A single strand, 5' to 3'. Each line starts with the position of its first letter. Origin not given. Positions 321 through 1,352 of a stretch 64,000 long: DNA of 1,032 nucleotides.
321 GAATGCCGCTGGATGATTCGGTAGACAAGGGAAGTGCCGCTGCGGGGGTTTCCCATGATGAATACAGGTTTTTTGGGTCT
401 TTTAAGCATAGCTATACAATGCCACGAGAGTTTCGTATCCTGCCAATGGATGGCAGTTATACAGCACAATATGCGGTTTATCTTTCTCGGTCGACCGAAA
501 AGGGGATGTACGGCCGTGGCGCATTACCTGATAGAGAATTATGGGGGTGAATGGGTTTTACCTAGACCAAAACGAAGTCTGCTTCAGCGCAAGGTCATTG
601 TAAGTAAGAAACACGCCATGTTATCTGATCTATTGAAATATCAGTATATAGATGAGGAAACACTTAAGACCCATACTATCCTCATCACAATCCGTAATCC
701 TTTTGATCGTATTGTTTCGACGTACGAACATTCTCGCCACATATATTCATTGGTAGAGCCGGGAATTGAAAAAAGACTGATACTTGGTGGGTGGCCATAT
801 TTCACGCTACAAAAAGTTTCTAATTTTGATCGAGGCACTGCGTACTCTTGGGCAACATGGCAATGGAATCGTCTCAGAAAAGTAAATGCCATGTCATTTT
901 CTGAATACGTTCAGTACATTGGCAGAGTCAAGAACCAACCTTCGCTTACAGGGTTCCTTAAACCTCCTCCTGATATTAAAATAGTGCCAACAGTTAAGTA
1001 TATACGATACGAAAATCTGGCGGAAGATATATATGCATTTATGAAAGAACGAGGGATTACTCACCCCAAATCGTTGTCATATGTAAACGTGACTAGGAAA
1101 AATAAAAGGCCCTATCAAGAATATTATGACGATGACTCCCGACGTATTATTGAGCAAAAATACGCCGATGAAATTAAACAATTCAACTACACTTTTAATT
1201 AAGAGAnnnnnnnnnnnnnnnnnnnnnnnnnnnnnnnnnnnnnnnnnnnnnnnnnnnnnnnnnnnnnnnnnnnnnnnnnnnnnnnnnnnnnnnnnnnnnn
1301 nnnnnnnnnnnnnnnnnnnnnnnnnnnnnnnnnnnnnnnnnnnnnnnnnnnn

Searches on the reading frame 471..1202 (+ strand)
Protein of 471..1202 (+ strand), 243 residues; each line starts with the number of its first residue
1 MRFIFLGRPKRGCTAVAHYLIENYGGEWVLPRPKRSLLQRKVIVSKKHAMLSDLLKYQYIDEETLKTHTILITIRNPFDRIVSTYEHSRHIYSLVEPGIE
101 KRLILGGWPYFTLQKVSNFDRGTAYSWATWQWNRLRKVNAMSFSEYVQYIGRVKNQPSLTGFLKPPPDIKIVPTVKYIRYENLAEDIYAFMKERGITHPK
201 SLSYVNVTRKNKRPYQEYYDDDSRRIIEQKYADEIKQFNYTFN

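Call 7: search_protein_families(library=pfam, proteins=[window:471-1202:+], max_evalue=0.01)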
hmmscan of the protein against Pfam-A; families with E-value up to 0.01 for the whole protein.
window:471-1202:+ (243 aa): 2 families
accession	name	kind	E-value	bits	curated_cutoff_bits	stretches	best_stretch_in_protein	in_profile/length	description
PF03567.20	Sulfotransfer_2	-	9.4e-07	29.6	22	1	8-87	16-100/252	Sulfotransferase family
PF00685.33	Sulfotransfer_1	-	0.0021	17.9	22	1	69-99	92-122/255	Sulfotransferase domain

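Call 14: search_protein_families(library=ncbifam, proteins=[window:471-1202:+], max_evalue=0.01)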
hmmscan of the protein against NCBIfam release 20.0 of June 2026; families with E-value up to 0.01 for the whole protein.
window:471-1202:+ (243 aa): 0 families
